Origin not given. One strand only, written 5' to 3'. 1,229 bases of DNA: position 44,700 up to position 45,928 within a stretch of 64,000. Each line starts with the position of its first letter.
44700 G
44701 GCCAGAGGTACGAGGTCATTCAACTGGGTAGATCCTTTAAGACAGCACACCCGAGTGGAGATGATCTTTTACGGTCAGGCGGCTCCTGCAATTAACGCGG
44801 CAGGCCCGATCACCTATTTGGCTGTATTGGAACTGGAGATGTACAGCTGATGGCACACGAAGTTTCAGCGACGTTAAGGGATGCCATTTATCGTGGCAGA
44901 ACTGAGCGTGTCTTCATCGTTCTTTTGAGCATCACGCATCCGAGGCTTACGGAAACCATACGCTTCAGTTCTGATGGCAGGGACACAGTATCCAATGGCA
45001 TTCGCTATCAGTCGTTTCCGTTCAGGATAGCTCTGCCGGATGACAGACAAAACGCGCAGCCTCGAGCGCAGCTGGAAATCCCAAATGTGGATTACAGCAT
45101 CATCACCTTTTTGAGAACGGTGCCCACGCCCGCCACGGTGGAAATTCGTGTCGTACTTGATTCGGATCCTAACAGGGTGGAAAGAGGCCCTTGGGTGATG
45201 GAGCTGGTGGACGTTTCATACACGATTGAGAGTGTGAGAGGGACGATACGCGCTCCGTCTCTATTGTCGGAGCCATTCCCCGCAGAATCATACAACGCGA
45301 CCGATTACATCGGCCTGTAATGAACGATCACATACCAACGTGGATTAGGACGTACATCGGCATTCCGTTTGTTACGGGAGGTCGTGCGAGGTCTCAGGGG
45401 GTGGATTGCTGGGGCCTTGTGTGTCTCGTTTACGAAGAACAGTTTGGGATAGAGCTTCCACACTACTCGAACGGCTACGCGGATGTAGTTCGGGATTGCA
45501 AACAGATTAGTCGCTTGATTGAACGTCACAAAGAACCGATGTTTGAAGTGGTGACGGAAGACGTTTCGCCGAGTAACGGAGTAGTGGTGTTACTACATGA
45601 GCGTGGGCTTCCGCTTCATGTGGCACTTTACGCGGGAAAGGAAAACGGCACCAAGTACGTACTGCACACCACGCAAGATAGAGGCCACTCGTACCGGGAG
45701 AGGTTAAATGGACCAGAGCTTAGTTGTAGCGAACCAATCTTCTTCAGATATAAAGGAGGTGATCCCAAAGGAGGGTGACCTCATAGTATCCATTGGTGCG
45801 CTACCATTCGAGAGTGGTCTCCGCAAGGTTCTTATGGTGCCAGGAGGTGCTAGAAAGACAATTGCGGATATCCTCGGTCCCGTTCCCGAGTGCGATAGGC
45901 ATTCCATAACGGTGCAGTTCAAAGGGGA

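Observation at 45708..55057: Tail-tip (J-like) hub protein is split; its C-terminal half sits at the end of a giant adhesin 5.6 kb downstream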

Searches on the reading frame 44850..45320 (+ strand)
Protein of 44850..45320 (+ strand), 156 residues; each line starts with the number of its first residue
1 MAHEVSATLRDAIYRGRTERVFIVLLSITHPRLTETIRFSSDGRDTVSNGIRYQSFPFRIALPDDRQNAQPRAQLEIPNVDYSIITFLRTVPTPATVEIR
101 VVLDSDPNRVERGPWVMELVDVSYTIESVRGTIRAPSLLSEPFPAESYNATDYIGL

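Call 22: search_protein_families(library=pfam, proteins=[window:44850-45320:+], max_evalue=0.01)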
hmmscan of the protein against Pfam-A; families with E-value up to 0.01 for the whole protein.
window:44850-45320:+ (156 aa): 1 family
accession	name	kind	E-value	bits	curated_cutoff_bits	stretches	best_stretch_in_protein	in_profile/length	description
PF08875.16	DUF1833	-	3.1e-10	40.2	21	1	9-148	2-150/150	Domain of unknown function (DUF1833)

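Call 61: search_protein_families(library=phrogs, proteins=[window:44850-45320:+], max_evalue=0.001)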
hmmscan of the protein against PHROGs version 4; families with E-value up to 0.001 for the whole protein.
window:44850-45320:+ (156 aa): 1 family
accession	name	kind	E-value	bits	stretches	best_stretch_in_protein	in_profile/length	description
phrog_396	-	tail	3e-27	96.4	1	5-156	2-161/164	minor tail protein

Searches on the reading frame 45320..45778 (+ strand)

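Call 22: search_protein_families(library=pfam, proteins=[window:45320-45778:+], max_evalue=0.01)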
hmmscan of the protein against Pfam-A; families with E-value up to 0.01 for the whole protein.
window:45320-45778:+ (152 aa): 1 family
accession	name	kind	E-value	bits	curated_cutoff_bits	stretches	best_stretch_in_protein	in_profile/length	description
PF00877.26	NLPC_P60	-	6.6e-11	42.6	23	1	14-121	1-84/105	NlpC/P60 family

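Call 61: search_protein_families(library=phrogs, proteins=[window:45320-45778:+], max_evalue=0.001)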
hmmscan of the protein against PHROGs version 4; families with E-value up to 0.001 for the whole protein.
window:45320-45778:+ (152 aa): 1 family
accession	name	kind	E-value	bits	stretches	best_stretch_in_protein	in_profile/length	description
phrog_329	-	tail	1.5e-14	54.2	1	5-143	538-655/949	minor tail protein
